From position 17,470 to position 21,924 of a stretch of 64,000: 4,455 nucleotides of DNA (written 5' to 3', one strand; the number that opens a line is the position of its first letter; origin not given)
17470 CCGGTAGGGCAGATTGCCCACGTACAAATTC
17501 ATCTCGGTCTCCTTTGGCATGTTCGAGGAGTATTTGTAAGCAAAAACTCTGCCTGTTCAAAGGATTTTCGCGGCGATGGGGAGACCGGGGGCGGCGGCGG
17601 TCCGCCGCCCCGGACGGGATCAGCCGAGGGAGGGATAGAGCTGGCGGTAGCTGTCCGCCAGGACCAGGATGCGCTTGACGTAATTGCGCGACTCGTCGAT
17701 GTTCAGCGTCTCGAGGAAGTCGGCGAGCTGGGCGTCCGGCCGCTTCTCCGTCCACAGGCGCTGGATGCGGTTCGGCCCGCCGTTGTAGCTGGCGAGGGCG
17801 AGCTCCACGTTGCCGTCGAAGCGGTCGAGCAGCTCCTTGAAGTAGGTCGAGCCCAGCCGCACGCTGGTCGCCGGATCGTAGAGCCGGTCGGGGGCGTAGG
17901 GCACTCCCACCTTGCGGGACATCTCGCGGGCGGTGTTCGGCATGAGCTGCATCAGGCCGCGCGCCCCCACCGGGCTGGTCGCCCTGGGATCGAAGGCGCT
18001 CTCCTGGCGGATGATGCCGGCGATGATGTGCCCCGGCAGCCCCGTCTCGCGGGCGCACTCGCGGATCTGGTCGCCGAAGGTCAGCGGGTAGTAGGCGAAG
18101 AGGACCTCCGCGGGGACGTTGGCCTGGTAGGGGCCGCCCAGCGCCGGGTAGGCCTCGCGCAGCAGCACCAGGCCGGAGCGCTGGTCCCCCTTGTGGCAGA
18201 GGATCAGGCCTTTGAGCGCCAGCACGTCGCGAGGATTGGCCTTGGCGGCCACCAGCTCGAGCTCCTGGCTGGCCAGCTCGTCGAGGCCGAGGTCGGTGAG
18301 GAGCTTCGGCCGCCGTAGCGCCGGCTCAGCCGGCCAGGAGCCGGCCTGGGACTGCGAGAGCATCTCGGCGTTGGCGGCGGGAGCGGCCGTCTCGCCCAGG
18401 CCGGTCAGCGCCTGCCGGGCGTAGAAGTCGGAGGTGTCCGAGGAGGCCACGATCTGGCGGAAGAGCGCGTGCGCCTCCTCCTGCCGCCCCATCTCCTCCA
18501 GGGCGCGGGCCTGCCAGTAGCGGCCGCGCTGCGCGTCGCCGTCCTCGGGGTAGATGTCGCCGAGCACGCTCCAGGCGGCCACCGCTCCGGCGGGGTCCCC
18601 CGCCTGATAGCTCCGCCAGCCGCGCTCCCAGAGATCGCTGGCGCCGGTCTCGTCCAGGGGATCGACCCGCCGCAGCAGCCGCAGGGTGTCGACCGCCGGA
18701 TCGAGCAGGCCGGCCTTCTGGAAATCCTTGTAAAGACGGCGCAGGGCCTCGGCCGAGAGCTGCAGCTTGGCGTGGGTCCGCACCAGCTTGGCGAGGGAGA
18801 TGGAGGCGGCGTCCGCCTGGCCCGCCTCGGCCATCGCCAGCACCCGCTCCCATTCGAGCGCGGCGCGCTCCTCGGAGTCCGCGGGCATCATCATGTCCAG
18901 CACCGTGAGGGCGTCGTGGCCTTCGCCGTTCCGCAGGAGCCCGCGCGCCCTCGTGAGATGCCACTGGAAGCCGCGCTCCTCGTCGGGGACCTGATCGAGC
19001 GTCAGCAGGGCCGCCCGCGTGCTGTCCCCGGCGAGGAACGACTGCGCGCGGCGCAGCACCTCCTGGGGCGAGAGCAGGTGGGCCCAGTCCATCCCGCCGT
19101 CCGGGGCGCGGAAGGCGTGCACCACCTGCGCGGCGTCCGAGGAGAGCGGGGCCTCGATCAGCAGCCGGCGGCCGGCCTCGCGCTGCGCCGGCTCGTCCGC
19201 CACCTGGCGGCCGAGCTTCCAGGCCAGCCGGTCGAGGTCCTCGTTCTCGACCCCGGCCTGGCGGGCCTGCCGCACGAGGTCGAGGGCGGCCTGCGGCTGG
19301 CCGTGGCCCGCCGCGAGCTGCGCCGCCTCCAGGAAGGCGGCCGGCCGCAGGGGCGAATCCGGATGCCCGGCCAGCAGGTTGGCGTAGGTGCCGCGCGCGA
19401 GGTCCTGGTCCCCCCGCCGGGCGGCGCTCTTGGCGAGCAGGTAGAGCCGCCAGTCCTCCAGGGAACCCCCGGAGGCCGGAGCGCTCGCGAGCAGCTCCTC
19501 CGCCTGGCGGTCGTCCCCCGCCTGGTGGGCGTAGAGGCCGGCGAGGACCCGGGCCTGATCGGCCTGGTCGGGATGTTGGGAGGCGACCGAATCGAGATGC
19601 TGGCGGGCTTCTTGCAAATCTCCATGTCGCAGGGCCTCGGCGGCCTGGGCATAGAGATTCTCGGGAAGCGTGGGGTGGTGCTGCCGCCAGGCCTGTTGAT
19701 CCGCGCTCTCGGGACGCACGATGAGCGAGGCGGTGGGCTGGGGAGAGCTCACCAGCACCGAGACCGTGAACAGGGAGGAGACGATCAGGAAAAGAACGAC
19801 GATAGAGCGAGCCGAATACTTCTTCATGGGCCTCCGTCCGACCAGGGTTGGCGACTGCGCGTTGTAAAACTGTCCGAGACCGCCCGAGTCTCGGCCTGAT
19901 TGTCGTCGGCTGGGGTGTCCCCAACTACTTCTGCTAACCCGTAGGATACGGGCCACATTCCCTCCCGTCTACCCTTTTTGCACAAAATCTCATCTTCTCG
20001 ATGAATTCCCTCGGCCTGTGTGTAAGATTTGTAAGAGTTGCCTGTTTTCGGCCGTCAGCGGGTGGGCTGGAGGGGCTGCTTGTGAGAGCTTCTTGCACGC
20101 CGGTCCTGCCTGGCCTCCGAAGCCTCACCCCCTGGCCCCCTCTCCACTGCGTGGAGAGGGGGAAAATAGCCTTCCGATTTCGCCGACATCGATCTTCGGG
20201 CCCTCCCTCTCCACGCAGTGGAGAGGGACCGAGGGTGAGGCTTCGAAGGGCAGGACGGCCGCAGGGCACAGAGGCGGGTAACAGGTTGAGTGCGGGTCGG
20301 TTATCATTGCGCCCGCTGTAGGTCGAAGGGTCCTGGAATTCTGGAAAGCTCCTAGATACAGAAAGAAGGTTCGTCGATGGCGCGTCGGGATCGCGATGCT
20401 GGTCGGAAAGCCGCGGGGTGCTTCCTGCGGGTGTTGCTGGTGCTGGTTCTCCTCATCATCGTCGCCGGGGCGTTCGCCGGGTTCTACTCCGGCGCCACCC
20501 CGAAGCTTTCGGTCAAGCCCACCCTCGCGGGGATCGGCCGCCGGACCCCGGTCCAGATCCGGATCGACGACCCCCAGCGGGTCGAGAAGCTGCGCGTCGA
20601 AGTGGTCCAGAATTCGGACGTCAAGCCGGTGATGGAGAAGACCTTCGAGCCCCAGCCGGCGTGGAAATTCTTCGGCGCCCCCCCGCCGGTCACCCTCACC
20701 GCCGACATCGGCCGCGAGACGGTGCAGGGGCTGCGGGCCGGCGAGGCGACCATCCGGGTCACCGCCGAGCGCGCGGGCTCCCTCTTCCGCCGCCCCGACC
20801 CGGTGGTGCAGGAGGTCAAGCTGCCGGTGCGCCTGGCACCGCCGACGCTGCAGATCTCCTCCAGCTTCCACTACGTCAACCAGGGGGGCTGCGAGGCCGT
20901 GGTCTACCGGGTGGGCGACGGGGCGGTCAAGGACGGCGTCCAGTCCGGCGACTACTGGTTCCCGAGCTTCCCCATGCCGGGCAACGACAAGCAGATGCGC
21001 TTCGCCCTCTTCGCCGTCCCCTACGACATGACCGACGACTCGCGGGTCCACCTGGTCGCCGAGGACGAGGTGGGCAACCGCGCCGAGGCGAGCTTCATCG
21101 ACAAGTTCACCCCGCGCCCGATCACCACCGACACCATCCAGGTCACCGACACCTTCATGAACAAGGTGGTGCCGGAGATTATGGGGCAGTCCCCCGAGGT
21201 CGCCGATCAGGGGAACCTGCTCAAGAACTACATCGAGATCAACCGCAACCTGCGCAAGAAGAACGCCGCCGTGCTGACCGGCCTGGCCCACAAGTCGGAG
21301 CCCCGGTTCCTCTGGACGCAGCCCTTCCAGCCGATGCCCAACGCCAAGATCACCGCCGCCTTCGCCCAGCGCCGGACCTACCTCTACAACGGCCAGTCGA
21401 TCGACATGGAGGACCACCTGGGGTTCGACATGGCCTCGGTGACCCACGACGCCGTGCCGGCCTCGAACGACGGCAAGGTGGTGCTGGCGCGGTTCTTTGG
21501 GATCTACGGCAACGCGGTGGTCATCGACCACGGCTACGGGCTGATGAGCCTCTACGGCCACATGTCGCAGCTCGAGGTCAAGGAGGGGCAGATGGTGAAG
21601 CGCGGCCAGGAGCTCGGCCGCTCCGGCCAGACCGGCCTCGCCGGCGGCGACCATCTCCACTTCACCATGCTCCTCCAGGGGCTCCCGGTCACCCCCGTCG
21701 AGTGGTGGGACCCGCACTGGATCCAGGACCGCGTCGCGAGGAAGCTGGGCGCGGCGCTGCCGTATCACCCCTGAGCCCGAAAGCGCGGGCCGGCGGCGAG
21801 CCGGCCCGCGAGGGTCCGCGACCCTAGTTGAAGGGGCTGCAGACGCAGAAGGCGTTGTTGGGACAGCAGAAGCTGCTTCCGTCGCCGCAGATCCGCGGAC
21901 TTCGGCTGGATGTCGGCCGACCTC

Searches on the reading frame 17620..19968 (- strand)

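Call 77: search_protein_families(library=pfam, proteins=[window:17620-19968:-], max_evalue=0.0001)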
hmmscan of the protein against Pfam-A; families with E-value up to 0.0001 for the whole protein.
window:17620-19968:- (782 aa): 5 families
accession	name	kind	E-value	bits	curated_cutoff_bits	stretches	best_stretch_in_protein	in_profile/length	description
PF01464.25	SLT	-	2.6e-29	101.6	21.3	1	635-738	3-104/117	Transglycosylase SLT domain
PF13174.12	TPR_6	-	2.5e-10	40.8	26.3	0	175-205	3-33/33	Tetratricopeptide repeat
PF13428.12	TPR_14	-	2.2e-06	28.2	23.5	0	103-142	2-41/44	Tetratricopeptide repeat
PF14559.12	TPR_19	-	3.8e-05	24.4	25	1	112-167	1-55/68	Tetratricopeptide repeat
PF20225.4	DUF6584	-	5.2e-05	23.8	27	0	107-149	8-50/171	Family of unknown function (DUF6584)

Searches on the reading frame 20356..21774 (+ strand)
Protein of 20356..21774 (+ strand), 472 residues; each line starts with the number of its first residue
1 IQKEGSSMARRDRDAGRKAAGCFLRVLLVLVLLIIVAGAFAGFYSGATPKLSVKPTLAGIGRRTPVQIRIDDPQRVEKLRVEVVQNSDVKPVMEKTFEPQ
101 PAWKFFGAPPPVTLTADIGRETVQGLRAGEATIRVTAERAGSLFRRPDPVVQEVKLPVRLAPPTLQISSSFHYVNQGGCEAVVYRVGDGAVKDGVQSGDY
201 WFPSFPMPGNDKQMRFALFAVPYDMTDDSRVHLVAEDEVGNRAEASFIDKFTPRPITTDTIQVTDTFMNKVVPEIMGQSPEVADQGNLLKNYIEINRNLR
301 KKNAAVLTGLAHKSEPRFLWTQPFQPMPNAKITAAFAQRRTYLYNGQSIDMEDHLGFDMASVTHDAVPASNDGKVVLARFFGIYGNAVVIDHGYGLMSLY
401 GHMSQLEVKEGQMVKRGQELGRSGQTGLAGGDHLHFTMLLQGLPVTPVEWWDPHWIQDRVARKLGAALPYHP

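Call 77: search_protein_families(library=pfam, proteins=[window:20356-21774:+], max_evalue=0.0001)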
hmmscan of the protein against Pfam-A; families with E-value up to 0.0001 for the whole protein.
window:20356-21774:+ (472 aa): 1 family
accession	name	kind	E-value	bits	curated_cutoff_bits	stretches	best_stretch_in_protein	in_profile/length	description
PF01551.29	Peptidase_M23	-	6e-27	94.1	28.7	1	353-447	2-96/96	Peptidase family M23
